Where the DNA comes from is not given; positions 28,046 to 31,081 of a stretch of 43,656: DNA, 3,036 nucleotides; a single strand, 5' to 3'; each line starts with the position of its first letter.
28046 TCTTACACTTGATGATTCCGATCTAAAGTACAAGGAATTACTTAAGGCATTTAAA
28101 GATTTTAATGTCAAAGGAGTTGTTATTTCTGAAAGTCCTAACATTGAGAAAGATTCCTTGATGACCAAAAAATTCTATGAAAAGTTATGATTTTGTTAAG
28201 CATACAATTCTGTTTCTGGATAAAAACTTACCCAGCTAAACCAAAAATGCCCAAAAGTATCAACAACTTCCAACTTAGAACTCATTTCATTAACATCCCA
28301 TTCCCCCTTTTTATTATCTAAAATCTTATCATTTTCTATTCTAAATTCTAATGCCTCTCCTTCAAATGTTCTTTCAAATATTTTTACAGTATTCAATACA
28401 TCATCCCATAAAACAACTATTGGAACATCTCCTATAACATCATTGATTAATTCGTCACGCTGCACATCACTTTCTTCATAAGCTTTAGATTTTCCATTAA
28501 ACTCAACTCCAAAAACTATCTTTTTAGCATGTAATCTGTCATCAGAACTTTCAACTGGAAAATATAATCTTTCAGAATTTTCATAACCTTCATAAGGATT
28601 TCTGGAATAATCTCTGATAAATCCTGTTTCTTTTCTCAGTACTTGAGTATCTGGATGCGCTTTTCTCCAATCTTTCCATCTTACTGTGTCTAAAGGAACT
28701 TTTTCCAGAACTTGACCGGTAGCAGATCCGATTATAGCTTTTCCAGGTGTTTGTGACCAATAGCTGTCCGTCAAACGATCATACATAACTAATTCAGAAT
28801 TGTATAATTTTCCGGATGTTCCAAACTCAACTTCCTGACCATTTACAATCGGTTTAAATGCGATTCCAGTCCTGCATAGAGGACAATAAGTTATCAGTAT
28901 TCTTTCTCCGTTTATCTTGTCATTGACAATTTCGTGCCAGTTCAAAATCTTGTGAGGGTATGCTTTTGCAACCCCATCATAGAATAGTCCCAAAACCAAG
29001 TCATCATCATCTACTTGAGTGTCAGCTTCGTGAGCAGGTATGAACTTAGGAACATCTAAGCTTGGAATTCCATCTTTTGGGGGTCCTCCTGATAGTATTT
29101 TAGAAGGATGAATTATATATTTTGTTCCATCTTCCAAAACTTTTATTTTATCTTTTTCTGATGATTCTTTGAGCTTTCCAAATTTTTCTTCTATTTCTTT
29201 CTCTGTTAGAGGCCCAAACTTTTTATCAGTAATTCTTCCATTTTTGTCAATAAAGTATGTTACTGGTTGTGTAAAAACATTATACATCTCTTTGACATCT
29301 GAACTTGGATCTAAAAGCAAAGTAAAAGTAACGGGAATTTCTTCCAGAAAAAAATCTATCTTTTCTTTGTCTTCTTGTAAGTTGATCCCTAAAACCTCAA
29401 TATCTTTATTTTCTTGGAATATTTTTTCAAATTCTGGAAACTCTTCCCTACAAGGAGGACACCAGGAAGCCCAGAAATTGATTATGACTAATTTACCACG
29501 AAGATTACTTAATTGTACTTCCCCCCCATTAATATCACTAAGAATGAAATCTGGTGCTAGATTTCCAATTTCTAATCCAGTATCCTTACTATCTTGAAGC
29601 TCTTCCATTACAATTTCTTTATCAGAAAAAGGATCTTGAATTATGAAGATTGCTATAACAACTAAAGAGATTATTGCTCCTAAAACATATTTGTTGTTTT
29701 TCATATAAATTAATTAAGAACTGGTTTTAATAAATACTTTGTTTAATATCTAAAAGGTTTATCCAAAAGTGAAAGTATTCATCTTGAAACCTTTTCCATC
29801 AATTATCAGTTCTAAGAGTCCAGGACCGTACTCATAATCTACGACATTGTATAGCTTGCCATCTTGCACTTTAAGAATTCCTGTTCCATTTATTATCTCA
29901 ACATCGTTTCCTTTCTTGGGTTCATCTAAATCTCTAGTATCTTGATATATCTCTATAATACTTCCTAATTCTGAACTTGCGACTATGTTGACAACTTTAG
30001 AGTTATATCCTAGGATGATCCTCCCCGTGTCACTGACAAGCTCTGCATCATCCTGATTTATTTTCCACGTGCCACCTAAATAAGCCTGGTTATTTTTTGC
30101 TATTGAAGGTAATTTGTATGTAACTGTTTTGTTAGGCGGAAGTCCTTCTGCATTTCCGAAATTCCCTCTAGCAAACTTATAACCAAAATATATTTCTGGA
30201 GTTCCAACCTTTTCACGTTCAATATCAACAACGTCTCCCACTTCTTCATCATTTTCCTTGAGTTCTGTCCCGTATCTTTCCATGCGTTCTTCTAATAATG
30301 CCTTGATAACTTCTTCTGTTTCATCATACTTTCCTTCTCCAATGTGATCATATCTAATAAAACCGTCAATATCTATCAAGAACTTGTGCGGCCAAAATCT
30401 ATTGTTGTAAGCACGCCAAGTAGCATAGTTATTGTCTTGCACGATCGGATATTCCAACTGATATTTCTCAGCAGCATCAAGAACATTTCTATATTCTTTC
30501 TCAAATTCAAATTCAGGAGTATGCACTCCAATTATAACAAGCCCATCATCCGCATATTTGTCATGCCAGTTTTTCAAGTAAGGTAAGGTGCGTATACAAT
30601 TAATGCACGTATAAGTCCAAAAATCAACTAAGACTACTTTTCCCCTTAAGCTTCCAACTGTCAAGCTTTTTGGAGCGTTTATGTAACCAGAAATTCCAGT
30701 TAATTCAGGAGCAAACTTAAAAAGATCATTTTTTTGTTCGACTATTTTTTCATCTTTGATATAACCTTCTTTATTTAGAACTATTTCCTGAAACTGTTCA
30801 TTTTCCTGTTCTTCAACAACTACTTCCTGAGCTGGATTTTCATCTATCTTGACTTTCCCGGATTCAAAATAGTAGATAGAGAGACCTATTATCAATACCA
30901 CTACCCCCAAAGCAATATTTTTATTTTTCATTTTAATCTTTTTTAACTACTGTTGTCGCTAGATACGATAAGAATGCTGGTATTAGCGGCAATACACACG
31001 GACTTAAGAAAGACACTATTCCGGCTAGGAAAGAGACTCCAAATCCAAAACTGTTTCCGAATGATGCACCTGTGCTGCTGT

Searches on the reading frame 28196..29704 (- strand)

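Call 72: search_protein_families(library=pfam, proteins=[window:28196-29704:-], max_evalue=0.00001)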
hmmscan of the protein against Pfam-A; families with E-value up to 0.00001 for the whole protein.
window:28196-29704:- (502 aa): 5 families
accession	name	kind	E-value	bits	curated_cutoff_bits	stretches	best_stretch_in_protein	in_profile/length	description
PF11376.13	DUF3179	-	2.1e-102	342.9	27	1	210-498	1-292/292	Protein of unknown function (DUF3179)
PF00578.27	AhpC-TSA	-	3.4e-28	98.5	26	1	46-159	1-122/124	AhpC/TSA family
PF08534.16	Redoxin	-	1.5e-21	77.1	26.6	1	47-169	3-142/148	Redoxin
PF13905.12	Thioredoxin_8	-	3.9e-10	40.4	27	1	70-158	1-94/94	Thioredoxin-like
PF00085.26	Thioredoxin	-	3.9e-09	36.9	23.5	1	70-115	18-64/103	Thioredoxin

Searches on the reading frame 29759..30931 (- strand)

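Call 72: search_protein_families(library=pfam, proteins=[window:29759-30931:-], max_evalue=0.00001)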
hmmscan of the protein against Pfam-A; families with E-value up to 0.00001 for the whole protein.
window:29759-30931:- (390 aa): 4 families
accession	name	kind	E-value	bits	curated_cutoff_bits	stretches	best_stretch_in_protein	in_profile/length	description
PF17991.7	Thioredoxin_10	-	6.5e-22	79.1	27.1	1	244-390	1-142/142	Thioredoxin like C-terminal domain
PF08534.16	Redoxin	-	1.5e-13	51.2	26.6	1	85-209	16-144/148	Redoxin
PF00578.27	AhpC-TSA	-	2.3e-12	47.4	26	1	89-194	17-123/124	AhpC/TSA family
PF13905.12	Thioredoxin_8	-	2.3e-11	44.3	27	1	97-191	1-93/94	Thioredoxin-like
